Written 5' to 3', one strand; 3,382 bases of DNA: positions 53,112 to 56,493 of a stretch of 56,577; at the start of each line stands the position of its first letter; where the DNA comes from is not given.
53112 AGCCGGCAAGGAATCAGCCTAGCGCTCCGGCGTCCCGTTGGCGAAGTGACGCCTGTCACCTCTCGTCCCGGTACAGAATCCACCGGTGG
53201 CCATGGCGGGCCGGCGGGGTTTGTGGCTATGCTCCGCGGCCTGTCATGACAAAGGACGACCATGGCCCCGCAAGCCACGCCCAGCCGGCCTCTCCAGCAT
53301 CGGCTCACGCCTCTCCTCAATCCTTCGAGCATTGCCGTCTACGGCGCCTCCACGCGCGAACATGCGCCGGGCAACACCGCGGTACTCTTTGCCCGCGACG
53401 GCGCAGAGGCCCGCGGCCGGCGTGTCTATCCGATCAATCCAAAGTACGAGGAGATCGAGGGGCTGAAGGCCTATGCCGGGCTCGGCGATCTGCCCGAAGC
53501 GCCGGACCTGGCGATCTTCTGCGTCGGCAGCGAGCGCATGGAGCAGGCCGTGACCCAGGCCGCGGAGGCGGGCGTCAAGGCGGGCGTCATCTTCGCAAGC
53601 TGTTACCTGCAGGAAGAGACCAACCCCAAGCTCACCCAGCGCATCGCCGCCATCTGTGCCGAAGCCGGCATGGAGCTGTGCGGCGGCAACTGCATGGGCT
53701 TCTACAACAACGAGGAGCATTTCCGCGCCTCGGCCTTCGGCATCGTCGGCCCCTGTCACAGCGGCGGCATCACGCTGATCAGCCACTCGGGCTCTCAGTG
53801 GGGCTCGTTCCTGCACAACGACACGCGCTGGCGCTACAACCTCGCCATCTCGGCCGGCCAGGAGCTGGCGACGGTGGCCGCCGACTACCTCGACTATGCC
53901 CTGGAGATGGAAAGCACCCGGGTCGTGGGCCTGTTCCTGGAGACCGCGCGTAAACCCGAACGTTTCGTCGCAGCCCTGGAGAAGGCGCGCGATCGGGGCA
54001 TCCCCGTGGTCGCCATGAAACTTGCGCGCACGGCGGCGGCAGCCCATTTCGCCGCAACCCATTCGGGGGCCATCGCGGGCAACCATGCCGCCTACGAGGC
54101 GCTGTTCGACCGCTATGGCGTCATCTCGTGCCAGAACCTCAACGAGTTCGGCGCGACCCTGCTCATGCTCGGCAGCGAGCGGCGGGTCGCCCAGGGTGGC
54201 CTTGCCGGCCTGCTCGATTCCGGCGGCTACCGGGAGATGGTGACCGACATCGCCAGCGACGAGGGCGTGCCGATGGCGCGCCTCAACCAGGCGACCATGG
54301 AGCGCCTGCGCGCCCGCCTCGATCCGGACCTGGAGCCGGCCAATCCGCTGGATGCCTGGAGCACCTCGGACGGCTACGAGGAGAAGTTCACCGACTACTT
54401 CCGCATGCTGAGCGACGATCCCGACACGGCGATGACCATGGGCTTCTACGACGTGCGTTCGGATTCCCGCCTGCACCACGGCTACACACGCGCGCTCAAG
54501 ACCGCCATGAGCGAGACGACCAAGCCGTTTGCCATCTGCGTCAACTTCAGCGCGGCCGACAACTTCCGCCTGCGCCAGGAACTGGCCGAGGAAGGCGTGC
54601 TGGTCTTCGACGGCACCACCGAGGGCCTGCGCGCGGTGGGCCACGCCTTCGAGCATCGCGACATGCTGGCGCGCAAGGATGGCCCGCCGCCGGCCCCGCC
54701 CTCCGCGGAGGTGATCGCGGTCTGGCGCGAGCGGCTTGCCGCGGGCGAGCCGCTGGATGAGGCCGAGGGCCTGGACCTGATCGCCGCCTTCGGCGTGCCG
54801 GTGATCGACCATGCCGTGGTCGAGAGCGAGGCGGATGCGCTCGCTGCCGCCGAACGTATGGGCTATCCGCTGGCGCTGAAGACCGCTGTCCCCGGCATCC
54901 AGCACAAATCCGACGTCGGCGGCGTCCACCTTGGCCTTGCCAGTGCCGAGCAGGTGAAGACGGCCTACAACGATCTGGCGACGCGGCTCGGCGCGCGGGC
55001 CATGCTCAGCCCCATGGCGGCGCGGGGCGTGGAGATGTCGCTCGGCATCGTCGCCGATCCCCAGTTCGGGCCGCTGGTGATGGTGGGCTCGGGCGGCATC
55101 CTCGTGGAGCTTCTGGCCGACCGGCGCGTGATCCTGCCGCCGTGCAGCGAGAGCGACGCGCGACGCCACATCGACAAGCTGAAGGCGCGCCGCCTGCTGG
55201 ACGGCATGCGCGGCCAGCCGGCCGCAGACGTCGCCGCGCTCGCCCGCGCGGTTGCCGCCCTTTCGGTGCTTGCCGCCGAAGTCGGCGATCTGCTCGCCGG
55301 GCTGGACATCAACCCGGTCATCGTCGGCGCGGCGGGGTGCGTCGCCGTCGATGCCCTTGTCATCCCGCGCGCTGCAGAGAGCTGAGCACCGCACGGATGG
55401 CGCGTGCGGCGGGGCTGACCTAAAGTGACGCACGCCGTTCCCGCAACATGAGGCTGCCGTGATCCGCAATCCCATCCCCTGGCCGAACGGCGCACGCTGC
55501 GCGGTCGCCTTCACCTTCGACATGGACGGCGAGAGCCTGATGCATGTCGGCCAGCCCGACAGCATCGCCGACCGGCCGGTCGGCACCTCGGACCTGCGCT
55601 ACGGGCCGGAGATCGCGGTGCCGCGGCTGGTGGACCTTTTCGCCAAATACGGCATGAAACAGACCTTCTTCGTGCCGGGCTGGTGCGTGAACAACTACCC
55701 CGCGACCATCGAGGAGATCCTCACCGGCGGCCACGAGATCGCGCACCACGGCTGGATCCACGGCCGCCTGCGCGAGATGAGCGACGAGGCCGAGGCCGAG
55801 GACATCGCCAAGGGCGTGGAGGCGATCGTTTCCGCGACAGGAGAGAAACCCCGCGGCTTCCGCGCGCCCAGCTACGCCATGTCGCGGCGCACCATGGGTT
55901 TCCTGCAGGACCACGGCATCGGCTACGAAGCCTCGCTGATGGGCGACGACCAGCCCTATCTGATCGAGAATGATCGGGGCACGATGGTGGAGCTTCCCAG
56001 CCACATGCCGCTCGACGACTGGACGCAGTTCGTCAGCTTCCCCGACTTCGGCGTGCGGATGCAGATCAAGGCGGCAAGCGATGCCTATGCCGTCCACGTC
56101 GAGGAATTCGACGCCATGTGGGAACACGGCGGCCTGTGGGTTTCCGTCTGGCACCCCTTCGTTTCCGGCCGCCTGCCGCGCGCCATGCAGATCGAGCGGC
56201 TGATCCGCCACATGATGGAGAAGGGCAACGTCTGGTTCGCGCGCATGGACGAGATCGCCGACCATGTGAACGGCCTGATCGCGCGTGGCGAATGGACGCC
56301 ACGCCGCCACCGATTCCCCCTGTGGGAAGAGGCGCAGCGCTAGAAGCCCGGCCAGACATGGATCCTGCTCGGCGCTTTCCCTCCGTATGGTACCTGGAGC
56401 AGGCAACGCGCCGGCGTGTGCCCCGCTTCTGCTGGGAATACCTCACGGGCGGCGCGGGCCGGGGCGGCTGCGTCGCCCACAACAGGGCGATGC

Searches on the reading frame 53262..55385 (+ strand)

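Call 37: search_protein_families(library=pfam, proteins=[window:53262-55385:+], max_evalue=0.0001)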
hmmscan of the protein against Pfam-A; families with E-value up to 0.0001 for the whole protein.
window:53262-55385:+ (707 aa): 4 families
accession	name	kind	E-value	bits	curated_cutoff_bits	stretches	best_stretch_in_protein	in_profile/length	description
PF13549.11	ATP-grasp_5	-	4e-58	196.8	27.6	1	497-700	9-219/221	ATP-grasp domain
PF13607.11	Succ_CoA_lig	-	5.2e-29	101.2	27.4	1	168-299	2-134/138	Succinyl-CoA ligase like flavodoxin domain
PF13380.12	CoA_binding_2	-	1.8e-24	86.8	22.8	1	23-148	2-114/116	CoA binding domain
PF02629.25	CoA_binding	-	8e-09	36.6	22.3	1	21-113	3-96/97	CoA binding domain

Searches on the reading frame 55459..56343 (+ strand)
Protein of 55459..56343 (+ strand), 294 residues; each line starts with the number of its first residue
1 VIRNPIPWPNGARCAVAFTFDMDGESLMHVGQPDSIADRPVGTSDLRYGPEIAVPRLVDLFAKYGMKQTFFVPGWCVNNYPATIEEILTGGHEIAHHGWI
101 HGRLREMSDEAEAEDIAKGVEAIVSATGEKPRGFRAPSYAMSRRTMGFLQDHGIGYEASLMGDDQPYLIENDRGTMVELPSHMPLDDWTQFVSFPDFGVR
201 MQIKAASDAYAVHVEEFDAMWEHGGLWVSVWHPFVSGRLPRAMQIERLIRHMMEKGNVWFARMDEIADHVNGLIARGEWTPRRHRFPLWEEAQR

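Call 78: search_protein_families(library=pfam, proteins=[window:55459-56343:+], max_evalue=0.001)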
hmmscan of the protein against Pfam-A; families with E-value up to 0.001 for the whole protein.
window:55459-56343:+ (294 aa): 2 families
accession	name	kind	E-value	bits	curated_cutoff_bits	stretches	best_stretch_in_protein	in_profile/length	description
PF01522.26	Polysacc_deac_1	-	7e-22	78.1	23.1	1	49-154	16-121/124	Polysaccharide deacetylase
PF10096.14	DUF2334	-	0.00028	21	26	1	83-155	58-141/203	Uncharacterized protein conserved in bacteria (DUF2334)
